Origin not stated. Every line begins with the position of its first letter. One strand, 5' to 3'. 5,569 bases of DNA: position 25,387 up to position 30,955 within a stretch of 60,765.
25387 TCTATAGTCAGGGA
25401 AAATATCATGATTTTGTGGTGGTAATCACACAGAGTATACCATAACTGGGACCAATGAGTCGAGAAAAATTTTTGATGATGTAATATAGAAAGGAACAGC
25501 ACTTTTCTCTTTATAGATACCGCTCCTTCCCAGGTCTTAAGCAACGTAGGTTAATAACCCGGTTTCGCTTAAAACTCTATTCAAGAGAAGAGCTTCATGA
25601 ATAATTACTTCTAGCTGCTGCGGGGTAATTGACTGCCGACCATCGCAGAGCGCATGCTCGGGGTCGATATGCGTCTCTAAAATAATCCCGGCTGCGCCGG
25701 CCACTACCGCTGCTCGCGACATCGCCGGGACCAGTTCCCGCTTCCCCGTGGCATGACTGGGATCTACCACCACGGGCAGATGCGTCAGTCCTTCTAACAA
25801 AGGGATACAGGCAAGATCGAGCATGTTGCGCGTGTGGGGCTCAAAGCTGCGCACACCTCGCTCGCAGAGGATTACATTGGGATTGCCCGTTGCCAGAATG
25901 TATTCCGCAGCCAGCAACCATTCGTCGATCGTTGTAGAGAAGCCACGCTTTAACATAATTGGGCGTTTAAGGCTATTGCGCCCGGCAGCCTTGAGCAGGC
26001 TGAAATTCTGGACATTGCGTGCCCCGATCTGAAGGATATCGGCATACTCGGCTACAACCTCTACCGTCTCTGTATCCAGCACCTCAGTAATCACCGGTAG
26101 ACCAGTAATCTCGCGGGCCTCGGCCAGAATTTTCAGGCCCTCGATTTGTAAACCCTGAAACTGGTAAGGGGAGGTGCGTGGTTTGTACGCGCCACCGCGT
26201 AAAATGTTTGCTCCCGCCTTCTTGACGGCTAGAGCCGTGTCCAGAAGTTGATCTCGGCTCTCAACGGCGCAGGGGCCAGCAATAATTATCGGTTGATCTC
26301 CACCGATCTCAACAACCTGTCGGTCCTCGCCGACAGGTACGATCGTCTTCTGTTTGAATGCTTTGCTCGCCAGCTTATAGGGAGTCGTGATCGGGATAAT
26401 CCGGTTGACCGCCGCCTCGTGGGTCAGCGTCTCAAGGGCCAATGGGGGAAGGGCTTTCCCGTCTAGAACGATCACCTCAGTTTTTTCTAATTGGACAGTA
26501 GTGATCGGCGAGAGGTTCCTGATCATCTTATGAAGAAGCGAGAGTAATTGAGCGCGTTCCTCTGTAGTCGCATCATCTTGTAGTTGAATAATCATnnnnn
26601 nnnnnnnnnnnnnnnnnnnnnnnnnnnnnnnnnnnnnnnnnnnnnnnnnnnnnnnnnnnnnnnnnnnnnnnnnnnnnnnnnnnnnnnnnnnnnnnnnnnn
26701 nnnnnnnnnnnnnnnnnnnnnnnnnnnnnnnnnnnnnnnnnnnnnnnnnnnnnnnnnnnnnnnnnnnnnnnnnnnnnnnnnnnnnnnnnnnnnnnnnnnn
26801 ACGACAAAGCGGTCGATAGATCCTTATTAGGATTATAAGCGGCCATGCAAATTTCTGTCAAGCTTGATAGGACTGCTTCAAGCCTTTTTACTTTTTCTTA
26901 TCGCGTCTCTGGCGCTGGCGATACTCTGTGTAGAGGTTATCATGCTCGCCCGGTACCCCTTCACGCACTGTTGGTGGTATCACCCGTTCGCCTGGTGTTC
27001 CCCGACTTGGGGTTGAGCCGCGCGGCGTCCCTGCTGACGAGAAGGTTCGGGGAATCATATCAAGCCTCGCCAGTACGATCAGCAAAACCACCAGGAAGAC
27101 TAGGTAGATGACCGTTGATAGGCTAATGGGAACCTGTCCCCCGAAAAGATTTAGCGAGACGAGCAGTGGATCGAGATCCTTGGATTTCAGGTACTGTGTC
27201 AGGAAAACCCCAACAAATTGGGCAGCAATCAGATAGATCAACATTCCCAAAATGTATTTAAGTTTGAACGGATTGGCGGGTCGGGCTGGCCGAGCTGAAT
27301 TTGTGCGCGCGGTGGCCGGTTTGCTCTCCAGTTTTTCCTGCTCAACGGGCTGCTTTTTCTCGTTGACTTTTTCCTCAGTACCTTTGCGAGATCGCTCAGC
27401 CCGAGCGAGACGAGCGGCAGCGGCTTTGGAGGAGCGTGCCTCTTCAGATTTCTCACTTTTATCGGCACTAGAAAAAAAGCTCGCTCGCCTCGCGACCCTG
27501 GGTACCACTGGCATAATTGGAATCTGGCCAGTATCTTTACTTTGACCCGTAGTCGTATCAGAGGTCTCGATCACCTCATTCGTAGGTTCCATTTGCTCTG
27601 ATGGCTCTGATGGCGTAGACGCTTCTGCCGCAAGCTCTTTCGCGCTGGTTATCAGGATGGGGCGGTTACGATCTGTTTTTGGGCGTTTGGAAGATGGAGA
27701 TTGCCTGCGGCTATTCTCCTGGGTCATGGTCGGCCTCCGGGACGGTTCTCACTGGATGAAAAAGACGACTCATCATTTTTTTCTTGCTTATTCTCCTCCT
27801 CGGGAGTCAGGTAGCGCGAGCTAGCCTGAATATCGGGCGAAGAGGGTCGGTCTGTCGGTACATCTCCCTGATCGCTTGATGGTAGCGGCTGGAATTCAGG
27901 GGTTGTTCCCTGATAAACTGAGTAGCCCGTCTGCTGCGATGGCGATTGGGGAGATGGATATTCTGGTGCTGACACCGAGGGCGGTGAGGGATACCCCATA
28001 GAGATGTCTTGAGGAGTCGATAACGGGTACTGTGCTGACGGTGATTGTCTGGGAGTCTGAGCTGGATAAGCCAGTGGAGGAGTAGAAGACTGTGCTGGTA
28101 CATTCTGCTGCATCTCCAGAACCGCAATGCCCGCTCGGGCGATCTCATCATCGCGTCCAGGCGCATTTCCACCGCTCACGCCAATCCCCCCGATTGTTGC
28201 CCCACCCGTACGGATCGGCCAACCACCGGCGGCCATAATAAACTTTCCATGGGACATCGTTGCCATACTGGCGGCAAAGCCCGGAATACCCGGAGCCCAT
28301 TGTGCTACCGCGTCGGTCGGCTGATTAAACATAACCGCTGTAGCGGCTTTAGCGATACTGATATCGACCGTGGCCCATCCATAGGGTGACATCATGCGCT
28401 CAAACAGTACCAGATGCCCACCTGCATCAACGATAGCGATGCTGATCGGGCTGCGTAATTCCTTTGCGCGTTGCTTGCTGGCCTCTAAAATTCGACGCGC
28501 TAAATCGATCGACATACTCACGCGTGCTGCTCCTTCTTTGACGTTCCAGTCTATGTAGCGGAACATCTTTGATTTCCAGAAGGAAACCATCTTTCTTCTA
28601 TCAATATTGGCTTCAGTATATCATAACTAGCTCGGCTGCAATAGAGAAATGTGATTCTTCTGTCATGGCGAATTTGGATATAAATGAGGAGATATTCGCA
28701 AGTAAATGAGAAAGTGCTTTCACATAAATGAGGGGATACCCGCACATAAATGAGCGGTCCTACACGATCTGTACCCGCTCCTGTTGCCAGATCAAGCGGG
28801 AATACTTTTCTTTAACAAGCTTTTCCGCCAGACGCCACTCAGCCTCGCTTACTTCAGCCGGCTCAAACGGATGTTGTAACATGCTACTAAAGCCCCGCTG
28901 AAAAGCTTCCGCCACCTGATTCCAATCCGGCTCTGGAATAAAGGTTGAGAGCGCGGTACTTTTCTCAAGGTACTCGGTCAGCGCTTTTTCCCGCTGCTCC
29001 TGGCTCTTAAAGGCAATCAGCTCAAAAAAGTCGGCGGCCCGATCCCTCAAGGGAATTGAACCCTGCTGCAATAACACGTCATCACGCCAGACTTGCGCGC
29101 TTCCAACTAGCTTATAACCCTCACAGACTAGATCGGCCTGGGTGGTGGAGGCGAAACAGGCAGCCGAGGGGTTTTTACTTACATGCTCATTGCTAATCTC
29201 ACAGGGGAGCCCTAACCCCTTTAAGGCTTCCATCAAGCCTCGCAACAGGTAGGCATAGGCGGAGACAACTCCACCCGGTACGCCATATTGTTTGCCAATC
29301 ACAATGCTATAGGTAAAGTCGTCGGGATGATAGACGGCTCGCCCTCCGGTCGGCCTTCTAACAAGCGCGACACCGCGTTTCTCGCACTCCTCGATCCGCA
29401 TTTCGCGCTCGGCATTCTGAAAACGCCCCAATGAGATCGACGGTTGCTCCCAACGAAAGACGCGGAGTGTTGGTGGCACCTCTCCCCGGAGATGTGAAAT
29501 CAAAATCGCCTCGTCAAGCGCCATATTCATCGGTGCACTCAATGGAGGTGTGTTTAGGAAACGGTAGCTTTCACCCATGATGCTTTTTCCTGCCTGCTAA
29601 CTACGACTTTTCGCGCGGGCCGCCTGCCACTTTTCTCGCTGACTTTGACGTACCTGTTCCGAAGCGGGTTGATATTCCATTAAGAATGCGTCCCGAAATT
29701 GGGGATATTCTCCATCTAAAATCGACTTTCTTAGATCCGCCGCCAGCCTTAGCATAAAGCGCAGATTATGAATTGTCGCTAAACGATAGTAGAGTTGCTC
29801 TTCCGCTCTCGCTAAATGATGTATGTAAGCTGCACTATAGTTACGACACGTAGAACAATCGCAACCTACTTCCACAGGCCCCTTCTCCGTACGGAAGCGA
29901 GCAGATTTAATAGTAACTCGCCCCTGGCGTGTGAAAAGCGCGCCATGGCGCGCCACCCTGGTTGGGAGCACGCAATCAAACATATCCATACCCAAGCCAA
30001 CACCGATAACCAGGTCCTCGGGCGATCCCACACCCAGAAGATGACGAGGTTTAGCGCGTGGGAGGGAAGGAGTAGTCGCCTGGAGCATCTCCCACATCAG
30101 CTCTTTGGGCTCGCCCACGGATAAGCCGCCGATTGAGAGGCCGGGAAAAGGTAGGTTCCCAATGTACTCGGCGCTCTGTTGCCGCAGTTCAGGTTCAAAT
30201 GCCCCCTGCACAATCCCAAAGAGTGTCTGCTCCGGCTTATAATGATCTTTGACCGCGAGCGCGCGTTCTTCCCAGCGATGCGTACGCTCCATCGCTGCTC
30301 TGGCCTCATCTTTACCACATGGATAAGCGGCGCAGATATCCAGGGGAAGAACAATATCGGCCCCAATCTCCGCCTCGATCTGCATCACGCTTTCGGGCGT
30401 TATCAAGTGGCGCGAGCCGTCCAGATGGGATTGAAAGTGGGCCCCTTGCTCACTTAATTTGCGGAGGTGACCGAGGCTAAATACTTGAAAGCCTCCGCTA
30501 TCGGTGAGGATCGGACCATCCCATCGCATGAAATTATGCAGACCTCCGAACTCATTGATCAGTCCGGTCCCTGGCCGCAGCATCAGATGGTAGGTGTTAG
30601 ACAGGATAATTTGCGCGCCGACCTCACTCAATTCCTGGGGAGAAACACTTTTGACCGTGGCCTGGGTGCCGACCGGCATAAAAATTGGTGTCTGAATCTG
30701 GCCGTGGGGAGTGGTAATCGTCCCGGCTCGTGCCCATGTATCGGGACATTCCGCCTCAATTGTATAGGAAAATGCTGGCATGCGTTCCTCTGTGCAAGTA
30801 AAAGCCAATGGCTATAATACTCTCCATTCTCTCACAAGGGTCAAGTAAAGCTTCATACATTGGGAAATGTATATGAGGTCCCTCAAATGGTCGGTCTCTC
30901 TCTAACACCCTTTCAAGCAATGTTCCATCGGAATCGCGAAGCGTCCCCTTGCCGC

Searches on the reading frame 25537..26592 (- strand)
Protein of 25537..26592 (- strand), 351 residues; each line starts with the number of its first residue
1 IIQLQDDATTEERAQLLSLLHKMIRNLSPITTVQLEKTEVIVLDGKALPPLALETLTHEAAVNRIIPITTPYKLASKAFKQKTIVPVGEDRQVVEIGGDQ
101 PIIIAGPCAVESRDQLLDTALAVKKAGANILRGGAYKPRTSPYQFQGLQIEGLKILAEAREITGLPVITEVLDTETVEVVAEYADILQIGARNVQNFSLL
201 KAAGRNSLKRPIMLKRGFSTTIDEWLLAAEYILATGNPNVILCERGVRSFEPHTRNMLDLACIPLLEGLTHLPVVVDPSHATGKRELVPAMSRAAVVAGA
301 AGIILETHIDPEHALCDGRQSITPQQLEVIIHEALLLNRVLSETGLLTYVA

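Call 50: search_protein_families(library=pfam, proteins=[window:25537-26592:-], max_evalue=0.001)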
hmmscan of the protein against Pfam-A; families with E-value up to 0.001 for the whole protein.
window:25537-26592:- (351 aa): 2 families
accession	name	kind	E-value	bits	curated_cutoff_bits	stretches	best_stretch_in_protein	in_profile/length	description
PF00793.26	DAHP_synth_1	-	6.2e-80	268.4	25.5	1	93-329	9-256/270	DAHP synthetase I family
PF03102.20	NeuB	-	4.5e-06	26.8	22.1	1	144-336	49-231/241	NeuB family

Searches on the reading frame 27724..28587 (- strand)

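Call 50: search_protein_families(library=pfam, proteins=[window:27724-28587:-], max_evalue=0.001)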
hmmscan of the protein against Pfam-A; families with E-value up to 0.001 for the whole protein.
window:27724-28587:- (287 aa): 1 family
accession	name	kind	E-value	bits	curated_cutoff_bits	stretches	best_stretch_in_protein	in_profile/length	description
PF03928.20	HbpS-like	-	2.7e-29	102.2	25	1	26-155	2-128/128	Haem degrading protein HbpS-like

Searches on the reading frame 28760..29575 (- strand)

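Call 50: search_protein_families(library=pfam, proteins=[window:28760-29575:-], max_evalue=0.001)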
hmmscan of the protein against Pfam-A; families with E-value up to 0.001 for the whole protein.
window:28760-29575:- (271 aa): 2 families
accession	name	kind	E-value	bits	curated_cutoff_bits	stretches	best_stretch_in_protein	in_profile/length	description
PF21948.1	LplA-B_cat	-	2.8e-32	112.8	27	1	15-229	3-199/200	Lipoyl protein ligase A/B catalytic domain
PF03099.24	BPL_LplA_LipB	-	2.6e-13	50.5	21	1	53-174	5-128/133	Biotin/lipoate A/B protein ligase family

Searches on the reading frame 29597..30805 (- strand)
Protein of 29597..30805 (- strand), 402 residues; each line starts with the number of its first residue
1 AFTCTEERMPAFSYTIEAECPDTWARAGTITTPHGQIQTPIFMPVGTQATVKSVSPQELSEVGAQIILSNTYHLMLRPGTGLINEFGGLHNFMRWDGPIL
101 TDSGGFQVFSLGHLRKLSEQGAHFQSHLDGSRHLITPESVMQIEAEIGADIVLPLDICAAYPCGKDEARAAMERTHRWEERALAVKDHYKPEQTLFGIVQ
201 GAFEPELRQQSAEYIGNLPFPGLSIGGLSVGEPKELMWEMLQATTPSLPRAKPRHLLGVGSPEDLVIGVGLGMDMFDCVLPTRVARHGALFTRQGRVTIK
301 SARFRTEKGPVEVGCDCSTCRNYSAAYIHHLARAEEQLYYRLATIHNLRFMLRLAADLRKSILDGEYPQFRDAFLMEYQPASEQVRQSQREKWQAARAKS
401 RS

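Call 50: search_protein_families(library=pfam, proteins=[window:29597-30805:-], max_evalue=0.001)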
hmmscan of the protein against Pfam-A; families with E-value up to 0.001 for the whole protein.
window:29597-30805:- (402 aa): 1 family
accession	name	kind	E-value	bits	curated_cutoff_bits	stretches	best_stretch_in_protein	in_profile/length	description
PF01702.25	TGT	-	5.8e-153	509.6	26.3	1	25-379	3-356/357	Queuine tRNA-ribosyltransferase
